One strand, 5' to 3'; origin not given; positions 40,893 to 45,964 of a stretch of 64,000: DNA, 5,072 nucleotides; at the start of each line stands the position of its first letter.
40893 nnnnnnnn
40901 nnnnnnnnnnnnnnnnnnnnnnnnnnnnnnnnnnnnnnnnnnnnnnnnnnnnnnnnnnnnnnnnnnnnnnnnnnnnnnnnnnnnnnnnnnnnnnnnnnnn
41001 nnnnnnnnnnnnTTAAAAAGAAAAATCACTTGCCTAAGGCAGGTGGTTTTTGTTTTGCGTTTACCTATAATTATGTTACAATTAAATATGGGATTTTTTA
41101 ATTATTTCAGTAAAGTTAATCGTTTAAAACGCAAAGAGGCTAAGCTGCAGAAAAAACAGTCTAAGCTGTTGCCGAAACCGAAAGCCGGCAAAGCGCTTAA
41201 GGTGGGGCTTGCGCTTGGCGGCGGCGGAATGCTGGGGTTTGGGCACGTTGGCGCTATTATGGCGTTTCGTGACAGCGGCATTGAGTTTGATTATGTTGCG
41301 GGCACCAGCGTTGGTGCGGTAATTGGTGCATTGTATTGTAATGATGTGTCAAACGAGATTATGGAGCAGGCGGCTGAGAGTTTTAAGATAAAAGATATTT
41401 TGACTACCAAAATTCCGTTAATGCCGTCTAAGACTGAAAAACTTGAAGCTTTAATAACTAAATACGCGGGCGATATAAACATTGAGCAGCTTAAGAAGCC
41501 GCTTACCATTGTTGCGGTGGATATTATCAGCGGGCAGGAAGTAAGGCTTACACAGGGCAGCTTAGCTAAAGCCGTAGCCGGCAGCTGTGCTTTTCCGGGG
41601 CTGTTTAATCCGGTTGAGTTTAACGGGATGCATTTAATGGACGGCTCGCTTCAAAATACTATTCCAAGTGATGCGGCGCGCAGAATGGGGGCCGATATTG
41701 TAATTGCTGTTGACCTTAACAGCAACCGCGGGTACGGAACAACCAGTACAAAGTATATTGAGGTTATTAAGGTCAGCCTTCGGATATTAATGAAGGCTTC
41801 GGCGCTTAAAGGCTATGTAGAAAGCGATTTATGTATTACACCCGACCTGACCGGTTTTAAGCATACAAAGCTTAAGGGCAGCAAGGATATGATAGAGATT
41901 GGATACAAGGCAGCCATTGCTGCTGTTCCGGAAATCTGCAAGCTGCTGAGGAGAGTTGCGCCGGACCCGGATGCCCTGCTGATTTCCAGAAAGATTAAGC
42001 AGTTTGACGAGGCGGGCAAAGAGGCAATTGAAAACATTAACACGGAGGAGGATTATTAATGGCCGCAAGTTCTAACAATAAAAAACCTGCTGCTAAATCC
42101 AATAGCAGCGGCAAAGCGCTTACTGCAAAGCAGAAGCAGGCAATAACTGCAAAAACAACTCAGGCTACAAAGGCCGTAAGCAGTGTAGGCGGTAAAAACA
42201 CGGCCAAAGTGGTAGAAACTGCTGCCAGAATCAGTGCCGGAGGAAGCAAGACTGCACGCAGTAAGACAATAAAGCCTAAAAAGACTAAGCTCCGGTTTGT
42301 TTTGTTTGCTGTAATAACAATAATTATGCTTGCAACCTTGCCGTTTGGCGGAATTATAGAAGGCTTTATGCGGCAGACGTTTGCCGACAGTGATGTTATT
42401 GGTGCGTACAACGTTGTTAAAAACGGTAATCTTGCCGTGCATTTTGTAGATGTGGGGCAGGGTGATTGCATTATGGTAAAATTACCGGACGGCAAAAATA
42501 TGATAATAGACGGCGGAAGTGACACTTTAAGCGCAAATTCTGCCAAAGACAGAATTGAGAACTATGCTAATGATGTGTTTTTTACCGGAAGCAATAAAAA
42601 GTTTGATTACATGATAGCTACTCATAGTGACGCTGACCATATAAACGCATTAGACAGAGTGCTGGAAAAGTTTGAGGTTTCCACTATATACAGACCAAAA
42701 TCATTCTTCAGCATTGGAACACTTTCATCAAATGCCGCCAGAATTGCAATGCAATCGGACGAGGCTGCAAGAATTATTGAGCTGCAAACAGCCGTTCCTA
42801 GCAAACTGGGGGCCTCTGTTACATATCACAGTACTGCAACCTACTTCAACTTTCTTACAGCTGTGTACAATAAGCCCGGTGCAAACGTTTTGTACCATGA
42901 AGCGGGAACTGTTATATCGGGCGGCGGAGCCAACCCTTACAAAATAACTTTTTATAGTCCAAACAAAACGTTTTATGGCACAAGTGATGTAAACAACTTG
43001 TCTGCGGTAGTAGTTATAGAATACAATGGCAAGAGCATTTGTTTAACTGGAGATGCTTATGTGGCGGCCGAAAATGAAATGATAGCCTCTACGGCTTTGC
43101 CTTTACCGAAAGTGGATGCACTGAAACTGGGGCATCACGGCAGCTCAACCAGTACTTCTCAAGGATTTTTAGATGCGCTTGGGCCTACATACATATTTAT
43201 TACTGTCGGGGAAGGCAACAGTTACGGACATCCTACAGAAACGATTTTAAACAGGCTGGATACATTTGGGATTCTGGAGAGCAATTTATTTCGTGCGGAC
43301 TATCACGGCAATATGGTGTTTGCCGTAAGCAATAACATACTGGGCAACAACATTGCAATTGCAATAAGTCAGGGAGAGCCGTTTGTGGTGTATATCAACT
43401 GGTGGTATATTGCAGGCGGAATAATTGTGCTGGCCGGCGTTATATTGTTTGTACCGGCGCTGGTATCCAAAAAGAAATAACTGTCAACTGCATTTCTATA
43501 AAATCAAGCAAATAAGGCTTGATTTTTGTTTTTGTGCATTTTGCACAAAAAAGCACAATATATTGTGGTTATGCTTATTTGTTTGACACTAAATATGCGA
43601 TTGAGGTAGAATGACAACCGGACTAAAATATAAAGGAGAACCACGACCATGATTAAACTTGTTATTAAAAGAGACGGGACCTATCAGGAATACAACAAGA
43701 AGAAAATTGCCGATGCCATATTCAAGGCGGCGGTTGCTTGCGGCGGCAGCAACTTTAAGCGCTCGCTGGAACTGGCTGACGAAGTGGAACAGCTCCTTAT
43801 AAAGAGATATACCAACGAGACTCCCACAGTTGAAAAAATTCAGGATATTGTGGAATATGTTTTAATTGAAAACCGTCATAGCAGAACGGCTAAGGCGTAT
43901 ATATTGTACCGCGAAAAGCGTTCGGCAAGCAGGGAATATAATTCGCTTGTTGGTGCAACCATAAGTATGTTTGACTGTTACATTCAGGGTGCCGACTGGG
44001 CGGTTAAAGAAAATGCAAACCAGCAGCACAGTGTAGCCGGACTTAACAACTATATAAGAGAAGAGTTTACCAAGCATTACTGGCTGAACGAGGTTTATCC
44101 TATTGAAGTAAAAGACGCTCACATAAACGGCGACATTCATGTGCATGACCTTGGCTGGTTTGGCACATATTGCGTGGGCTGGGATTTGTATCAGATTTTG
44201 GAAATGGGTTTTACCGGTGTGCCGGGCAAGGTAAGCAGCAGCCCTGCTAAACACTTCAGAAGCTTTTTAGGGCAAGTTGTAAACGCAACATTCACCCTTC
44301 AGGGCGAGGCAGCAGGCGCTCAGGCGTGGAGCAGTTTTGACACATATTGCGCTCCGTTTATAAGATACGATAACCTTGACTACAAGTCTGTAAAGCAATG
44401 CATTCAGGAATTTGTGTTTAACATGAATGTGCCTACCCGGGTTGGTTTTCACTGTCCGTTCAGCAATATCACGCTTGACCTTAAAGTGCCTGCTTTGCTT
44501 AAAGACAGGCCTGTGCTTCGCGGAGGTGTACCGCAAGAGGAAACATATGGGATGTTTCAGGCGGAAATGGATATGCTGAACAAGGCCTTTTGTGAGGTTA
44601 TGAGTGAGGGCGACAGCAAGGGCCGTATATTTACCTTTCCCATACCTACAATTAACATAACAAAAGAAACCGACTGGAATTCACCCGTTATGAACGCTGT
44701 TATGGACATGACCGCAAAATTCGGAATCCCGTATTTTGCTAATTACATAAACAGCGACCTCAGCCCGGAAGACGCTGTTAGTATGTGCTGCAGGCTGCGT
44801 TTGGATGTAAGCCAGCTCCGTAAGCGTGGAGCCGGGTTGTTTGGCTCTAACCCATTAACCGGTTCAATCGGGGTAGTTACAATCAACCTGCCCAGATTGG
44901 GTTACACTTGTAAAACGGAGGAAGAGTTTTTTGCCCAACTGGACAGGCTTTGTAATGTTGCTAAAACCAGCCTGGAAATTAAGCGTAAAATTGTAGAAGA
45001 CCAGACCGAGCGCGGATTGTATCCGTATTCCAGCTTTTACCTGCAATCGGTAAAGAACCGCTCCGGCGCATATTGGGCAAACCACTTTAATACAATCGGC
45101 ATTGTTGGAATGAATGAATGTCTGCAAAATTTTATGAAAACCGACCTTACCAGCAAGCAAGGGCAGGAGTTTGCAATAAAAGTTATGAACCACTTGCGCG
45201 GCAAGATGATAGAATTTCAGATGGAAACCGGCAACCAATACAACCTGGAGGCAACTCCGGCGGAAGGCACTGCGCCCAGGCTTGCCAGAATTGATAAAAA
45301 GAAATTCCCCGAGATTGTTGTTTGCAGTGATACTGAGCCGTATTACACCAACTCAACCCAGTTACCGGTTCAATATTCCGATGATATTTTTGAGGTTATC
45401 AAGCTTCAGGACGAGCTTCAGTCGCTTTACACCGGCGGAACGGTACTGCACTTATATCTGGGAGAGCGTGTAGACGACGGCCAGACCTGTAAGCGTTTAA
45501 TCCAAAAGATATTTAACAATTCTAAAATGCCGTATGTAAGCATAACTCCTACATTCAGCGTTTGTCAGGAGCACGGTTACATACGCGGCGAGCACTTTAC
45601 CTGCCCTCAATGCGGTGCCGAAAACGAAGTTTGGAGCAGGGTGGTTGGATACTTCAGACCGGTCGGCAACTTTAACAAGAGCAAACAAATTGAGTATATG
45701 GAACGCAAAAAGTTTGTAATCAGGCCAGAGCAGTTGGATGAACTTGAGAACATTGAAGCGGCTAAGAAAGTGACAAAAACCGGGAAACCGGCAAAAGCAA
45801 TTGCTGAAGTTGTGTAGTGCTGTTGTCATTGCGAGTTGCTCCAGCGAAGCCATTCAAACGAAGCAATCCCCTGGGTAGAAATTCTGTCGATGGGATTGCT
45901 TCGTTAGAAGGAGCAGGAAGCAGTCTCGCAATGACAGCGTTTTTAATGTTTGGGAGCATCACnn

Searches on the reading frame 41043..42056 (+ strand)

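Call 46: search_protein_families(library=pfam, proteins=[window:41043-42056:+], max_evalue=0.00001)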
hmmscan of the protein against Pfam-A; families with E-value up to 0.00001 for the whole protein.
window:41043-42056:+ (338 aa): 1 family
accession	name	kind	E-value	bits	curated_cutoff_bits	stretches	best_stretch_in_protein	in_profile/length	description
PF01734.28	Patatin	-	2.4e-26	93.6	27.7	1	56-212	1-190/191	Patatin-like phospholipase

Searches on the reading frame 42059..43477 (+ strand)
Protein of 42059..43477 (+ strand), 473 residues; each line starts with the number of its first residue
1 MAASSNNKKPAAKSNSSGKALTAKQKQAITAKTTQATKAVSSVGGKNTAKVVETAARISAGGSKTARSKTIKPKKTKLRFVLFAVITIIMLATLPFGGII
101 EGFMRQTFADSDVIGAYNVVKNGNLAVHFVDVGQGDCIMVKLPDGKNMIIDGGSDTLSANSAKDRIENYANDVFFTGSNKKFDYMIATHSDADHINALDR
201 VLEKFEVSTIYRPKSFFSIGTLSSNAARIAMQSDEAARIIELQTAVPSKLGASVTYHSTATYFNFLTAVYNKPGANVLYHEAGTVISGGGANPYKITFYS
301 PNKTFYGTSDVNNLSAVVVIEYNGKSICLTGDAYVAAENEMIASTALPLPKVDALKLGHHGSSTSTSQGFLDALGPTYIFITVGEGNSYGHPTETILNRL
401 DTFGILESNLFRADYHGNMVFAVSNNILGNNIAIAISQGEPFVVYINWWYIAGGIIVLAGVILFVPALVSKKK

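Call 46: search_protein_families(library=pfam, proteins=[window:42059-43477:+], max_evalue=0.00001)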
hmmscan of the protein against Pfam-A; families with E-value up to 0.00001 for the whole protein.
window:42059-43477:+ (473 aa): 1 family
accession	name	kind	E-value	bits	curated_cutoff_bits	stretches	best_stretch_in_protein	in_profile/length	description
PF00753.33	Lactamase_B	-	1.3e-11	45.3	22.7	1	131-370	2-181/196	Metallo-beta-lactamase superfamily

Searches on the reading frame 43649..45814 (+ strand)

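Call 46: search_protein_families(library=pfam, proteins=[window:43649-45814:+], max_evalue=0.00001)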
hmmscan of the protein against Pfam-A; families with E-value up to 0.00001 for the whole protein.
window:43649-45814:+ (722 aa): 2 families
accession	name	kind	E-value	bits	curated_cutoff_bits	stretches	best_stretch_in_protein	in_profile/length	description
PF13597.11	NRDD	-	8.9e-194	645.7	26.2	1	121-689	1-562/562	Anaerobic ribonucleoside-triphosphate reductase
PF03477.21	ATP-cone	-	5.8e-22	78.5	25.8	1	4-92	2-87/88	ATP cone domain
